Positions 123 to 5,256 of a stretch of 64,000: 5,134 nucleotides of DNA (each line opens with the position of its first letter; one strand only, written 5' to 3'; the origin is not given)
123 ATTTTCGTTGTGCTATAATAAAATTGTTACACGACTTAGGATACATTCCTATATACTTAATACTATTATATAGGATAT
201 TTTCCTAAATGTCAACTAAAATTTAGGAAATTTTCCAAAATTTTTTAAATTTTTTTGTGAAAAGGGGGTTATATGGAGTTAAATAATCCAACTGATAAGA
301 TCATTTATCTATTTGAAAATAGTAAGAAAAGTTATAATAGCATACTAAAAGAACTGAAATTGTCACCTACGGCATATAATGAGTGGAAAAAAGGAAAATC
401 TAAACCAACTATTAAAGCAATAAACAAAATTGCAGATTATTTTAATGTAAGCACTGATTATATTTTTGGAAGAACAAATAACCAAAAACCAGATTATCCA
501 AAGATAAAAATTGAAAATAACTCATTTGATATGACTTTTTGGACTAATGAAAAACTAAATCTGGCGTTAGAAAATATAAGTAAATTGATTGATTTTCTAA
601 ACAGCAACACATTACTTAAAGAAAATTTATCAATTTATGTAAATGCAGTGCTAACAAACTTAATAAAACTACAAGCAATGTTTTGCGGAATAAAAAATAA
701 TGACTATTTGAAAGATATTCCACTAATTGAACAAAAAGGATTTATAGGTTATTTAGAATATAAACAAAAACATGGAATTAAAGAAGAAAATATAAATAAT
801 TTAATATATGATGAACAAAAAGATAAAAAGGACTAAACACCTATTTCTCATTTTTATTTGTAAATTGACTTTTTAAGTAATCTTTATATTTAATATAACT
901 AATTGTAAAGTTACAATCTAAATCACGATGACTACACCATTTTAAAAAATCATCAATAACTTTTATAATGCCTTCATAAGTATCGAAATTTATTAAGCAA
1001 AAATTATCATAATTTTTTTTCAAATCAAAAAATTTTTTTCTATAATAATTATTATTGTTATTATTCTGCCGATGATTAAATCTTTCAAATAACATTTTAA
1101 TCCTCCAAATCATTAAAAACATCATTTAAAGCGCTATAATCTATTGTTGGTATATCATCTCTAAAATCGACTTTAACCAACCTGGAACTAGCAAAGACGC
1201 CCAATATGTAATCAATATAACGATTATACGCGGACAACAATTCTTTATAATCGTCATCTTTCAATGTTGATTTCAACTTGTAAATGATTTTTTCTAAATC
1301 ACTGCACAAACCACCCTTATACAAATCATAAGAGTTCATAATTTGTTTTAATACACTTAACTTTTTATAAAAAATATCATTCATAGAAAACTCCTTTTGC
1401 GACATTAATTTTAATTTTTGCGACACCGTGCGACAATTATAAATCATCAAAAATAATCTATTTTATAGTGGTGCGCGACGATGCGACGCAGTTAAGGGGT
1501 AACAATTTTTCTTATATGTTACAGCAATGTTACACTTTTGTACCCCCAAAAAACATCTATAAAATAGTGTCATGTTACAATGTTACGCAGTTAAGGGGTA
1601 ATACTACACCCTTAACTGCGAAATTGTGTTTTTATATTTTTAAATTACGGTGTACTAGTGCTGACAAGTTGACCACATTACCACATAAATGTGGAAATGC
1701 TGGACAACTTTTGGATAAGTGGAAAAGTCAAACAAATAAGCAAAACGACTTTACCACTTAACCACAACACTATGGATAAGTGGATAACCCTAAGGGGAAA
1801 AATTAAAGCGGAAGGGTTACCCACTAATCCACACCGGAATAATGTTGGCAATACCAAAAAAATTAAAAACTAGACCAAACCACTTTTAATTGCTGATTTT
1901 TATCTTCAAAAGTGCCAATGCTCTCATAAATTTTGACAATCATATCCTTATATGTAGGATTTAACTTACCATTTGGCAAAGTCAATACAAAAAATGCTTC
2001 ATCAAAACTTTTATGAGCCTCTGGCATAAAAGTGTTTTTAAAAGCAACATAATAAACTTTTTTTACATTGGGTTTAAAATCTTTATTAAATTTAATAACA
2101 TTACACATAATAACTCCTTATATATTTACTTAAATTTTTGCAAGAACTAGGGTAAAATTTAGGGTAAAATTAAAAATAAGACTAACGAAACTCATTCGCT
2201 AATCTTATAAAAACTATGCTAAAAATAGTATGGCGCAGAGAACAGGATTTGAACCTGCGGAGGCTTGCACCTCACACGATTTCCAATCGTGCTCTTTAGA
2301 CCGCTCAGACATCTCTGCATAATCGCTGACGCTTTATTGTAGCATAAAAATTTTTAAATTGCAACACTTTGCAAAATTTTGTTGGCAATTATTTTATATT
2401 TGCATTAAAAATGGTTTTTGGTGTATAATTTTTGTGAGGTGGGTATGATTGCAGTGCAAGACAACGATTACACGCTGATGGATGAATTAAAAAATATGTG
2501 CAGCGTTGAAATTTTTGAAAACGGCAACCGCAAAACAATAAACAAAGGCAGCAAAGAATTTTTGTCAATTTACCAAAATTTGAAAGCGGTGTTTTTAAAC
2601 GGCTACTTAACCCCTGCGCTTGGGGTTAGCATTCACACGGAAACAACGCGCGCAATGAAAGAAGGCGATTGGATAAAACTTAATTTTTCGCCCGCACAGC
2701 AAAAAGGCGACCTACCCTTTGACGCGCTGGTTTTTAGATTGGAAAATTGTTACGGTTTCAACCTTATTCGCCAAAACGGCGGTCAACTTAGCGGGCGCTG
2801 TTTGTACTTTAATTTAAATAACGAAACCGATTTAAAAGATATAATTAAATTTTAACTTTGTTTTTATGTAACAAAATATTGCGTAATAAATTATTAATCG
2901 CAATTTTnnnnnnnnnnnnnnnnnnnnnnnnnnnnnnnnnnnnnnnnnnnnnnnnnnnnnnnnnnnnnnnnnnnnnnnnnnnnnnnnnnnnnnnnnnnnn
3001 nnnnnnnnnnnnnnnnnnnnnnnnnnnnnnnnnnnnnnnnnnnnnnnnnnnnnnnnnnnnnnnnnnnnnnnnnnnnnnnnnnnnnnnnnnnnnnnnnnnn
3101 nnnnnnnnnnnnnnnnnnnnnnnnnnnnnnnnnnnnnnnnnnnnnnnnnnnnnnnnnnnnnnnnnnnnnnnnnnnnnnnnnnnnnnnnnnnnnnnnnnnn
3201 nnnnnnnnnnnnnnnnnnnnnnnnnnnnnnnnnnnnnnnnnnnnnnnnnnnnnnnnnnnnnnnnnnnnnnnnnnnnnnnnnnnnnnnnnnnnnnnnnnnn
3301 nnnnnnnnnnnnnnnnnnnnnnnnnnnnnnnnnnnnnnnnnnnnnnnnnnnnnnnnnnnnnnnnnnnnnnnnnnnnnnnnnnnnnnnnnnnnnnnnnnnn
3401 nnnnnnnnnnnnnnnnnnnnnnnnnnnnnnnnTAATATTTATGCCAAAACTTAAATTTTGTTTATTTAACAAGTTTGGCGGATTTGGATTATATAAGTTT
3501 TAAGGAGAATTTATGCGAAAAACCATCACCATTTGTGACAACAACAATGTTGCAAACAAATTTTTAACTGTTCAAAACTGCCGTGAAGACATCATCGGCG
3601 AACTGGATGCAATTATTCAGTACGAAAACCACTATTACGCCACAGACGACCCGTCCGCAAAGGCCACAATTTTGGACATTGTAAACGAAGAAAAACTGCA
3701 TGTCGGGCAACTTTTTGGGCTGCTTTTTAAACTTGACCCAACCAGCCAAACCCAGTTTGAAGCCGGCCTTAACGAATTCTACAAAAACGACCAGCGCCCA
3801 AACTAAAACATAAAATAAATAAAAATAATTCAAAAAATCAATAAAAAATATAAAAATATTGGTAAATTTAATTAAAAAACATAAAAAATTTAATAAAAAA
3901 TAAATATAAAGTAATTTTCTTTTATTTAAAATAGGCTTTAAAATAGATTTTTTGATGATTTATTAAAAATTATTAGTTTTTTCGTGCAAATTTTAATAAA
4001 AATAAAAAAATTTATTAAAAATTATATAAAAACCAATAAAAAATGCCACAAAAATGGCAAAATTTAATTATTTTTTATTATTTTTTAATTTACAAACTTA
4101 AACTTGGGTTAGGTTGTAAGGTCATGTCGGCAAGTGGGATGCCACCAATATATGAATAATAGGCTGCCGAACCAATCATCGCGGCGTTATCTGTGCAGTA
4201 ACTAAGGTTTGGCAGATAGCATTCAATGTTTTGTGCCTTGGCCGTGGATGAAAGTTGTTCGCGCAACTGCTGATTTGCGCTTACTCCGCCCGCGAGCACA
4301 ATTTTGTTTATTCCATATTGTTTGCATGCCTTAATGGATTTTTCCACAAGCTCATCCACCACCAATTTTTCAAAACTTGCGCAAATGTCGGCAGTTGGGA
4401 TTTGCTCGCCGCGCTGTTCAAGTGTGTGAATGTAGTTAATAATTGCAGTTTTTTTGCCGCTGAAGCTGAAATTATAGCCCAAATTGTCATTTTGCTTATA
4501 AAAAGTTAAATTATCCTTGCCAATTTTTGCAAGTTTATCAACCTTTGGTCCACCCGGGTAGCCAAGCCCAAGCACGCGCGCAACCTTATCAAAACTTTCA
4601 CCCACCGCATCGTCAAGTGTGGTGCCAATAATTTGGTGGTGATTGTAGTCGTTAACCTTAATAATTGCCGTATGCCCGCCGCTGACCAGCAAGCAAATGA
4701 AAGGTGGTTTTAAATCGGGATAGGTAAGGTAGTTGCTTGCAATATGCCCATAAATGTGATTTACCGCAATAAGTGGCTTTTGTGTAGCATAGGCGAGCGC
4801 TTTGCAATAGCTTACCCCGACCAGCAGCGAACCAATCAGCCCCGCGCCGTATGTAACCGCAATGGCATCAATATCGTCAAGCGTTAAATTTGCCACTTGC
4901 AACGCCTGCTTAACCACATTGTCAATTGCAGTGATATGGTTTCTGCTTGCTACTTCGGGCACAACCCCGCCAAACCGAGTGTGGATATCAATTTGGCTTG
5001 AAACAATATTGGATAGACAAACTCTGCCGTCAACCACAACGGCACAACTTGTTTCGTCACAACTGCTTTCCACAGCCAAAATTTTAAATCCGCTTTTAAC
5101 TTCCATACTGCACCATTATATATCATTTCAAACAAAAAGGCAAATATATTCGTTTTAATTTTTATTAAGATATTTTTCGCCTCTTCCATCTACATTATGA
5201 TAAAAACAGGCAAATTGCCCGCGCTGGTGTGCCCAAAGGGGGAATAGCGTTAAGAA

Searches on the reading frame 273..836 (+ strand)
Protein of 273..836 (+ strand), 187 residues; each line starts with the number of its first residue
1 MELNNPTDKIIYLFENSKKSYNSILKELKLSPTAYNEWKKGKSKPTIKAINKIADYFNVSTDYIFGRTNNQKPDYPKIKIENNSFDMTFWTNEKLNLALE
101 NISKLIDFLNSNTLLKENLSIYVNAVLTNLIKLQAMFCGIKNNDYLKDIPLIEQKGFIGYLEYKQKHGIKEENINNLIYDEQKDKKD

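Call 64: search_protein_families(library=pfam, proteins=[window:273-836:+], max_evalue=0.00001)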
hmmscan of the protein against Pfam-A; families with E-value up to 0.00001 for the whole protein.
window:273-836:+ (187 aa): 1 family
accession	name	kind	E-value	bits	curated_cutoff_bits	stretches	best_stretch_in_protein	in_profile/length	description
PF01381.28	HTH_3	-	2.8e-08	34.1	23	1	26-64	17-55/55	Helix-turn-helix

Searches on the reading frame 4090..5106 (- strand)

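Call 64: search_protein_families(library=pfam, proteins=[window:4090-5106:-], max_evalue=0.00001)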
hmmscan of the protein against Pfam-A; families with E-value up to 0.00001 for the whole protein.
window:4090-5106:- (338 aa): 3 families
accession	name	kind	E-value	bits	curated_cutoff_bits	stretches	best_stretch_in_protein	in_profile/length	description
PF00814.31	TsaD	-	7.5e-96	321.3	24.8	1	30-312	2-263/264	tRNA N6-adenosine threonylcarbamoyltransferase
PF22521.2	HypF_C_2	-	7.8e-11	42.6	27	1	203-308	128-236/241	Carbamoyltransferase, Kae1-like Domain, second subdomain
PF02543.21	Carbam_trans_N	-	2.5e-09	37.5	24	1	103-294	118-329/346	Carbamoyltransferase N-terminus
